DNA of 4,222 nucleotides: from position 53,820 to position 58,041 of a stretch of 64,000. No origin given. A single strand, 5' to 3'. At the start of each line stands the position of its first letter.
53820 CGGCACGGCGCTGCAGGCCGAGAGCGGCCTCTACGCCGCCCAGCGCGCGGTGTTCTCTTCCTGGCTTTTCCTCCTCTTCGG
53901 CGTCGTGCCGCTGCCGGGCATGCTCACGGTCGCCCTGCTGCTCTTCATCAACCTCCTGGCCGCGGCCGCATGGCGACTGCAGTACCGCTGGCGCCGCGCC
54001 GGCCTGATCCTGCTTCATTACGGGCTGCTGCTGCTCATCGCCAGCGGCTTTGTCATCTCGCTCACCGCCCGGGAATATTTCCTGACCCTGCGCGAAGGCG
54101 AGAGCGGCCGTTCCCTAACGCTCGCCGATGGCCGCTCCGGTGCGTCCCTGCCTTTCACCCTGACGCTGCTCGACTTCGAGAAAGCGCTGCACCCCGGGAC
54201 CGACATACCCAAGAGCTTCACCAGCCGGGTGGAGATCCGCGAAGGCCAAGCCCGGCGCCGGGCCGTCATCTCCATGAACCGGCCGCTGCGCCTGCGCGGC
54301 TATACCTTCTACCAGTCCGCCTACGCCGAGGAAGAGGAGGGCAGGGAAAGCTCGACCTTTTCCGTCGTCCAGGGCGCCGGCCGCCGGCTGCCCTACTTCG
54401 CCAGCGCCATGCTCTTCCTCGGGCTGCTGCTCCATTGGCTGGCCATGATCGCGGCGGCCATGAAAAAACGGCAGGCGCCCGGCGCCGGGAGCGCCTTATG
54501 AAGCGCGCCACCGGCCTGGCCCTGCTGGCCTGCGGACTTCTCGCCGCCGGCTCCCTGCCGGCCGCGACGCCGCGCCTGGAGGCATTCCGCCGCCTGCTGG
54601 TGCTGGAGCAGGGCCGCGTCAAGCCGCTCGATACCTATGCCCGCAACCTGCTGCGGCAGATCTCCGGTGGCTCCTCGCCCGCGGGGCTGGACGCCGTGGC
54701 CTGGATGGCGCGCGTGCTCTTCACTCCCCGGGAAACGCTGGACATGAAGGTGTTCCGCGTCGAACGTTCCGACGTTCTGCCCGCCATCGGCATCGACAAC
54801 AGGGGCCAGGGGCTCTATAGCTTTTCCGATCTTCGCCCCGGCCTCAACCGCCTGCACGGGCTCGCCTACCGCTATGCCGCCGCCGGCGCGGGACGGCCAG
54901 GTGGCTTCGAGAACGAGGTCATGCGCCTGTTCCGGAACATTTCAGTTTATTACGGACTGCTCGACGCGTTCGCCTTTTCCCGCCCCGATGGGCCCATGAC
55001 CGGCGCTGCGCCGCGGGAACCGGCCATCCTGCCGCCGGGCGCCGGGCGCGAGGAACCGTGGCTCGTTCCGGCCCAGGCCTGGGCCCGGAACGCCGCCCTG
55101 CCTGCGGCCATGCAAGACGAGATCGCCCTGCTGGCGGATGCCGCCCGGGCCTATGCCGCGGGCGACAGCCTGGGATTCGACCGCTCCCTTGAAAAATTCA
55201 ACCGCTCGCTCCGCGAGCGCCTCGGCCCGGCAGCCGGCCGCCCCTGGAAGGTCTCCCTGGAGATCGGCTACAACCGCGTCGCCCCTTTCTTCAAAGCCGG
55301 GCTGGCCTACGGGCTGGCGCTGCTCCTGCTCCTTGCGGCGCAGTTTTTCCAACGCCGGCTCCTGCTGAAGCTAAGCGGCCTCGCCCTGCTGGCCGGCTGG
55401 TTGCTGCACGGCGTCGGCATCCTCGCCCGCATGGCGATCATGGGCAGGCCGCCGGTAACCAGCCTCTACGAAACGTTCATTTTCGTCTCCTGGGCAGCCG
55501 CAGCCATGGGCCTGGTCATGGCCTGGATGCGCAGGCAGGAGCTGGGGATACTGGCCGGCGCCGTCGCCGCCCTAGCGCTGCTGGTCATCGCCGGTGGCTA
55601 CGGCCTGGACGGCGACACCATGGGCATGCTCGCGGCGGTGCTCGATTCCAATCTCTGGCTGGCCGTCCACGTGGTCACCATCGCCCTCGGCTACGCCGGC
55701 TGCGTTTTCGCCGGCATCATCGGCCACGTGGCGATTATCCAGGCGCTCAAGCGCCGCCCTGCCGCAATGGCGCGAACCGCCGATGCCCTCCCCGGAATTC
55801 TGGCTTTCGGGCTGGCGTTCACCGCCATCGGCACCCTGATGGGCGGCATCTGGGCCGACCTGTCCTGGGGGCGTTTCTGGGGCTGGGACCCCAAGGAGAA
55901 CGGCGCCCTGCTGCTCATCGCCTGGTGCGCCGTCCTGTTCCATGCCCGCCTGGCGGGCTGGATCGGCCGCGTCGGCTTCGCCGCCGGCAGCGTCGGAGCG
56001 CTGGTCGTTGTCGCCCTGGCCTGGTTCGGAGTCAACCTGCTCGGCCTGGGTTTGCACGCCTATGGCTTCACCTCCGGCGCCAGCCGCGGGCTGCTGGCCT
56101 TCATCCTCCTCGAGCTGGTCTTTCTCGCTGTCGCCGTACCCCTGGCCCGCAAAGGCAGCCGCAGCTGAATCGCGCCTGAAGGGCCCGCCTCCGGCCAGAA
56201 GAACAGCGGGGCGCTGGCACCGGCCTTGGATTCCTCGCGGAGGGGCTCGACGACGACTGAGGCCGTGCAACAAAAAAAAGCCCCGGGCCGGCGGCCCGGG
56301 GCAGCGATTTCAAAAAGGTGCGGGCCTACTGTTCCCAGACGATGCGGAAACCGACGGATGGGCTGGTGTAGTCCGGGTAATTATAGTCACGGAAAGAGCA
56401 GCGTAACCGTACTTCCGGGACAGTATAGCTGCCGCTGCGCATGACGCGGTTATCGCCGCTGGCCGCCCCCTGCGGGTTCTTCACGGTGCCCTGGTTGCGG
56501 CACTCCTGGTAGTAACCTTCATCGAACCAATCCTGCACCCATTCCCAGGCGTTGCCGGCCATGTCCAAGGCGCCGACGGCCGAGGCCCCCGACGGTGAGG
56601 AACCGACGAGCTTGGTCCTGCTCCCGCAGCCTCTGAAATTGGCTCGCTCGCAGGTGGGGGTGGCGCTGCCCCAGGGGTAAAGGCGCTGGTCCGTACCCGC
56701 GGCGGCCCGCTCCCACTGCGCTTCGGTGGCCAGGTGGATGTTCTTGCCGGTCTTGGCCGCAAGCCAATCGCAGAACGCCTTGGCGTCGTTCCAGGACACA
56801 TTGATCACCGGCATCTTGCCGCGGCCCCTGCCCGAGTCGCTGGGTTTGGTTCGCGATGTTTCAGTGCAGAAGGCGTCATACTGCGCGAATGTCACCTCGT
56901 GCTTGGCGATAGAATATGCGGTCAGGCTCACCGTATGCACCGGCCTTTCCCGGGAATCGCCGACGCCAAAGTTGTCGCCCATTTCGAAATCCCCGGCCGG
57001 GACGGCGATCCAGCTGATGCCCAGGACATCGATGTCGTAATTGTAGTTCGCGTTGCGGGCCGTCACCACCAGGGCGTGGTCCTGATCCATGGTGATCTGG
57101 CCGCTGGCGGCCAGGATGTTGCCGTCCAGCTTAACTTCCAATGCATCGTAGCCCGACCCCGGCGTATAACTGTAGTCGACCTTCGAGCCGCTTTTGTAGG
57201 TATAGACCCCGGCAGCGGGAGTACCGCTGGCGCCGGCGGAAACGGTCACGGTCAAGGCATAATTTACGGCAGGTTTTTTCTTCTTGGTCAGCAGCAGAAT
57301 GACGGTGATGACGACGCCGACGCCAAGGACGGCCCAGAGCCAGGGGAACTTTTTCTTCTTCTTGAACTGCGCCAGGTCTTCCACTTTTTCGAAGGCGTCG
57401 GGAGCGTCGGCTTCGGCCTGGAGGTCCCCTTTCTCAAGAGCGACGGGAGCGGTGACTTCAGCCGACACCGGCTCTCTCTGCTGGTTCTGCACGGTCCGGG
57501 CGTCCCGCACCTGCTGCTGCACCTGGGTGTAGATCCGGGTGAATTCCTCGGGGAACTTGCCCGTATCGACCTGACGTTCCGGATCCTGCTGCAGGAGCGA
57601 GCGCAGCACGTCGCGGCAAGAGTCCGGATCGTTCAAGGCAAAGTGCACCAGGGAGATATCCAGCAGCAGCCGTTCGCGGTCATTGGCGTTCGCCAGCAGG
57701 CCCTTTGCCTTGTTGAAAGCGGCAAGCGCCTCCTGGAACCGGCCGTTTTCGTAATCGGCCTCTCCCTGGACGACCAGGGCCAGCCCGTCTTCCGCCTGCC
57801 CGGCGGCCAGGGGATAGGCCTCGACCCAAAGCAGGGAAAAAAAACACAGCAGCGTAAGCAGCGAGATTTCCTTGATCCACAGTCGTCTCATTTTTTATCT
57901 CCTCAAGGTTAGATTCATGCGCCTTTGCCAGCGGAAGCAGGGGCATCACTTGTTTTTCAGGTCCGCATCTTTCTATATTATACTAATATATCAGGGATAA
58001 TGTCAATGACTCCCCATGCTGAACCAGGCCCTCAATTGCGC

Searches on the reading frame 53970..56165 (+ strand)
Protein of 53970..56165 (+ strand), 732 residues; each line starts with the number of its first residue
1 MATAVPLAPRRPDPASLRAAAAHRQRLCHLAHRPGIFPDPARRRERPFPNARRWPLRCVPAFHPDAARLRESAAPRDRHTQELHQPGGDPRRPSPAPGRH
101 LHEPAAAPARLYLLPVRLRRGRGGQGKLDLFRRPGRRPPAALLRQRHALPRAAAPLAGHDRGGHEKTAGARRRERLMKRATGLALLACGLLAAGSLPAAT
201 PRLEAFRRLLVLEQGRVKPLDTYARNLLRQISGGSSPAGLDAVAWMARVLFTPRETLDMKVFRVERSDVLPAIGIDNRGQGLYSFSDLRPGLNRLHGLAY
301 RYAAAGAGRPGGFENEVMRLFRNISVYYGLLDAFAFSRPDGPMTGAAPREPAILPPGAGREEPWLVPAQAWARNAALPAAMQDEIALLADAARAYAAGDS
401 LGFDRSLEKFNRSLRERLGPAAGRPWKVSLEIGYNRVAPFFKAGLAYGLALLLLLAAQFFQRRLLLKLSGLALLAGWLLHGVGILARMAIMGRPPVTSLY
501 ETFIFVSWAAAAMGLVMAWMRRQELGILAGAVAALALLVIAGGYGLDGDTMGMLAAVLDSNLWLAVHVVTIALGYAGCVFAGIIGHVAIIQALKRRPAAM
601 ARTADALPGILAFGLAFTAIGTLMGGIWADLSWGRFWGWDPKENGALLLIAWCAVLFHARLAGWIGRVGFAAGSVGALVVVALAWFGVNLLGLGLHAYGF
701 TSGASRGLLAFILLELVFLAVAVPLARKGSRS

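Call 67: search_protein_families(library=pfam, proteins=[window:53970-56165:+], max_evalue=0.00001)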
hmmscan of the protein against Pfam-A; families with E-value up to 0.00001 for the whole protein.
window:53970-56165:+ (732 aa): 1 family
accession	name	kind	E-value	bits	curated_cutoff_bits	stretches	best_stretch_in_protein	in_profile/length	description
PF01578.25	Cytochrom_C_asm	-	1.3e-20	74.5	29.9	1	498-696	3-212/212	Cytochrome C assembly protein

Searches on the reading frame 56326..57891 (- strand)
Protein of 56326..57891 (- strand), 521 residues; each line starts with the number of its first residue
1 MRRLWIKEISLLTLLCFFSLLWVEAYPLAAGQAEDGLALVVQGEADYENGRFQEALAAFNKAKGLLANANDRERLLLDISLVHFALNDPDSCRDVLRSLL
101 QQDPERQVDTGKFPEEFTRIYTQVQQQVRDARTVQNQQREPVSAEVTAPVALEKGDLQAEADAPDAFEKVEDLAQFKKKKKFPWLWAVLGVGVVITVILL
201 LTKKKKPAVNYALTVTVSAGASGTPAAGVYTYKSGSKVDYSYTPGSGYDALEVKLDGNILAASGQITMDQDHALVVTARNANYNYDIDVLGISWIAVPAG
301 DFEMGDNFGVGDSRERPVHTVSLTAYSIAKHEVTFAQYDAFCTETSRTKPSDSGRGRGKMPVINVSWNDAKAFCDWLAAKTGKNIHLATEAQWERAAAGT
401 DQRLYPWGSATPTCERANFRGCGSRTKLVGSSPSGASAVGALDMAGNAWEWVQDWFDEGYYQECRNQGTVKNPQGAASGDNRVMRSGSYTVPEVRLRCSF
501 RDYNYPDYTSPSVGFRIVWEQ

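Call 67: search_protein_families(library=pfam, proteins=[window:56326-57891:-], max_evalue=0.00001)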
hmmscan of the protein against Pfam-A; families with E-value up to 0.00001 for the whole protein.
window:56326-57891:- (521 aa): 1 family
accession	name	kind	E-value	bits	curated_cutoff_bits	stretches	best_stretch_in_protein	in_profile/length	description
PF03781.23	FGE-sulfatase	-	6.5e-47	160.8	23.3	1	294-519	5-255/255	Sulfatase-modifying factor enzyme 1-like domain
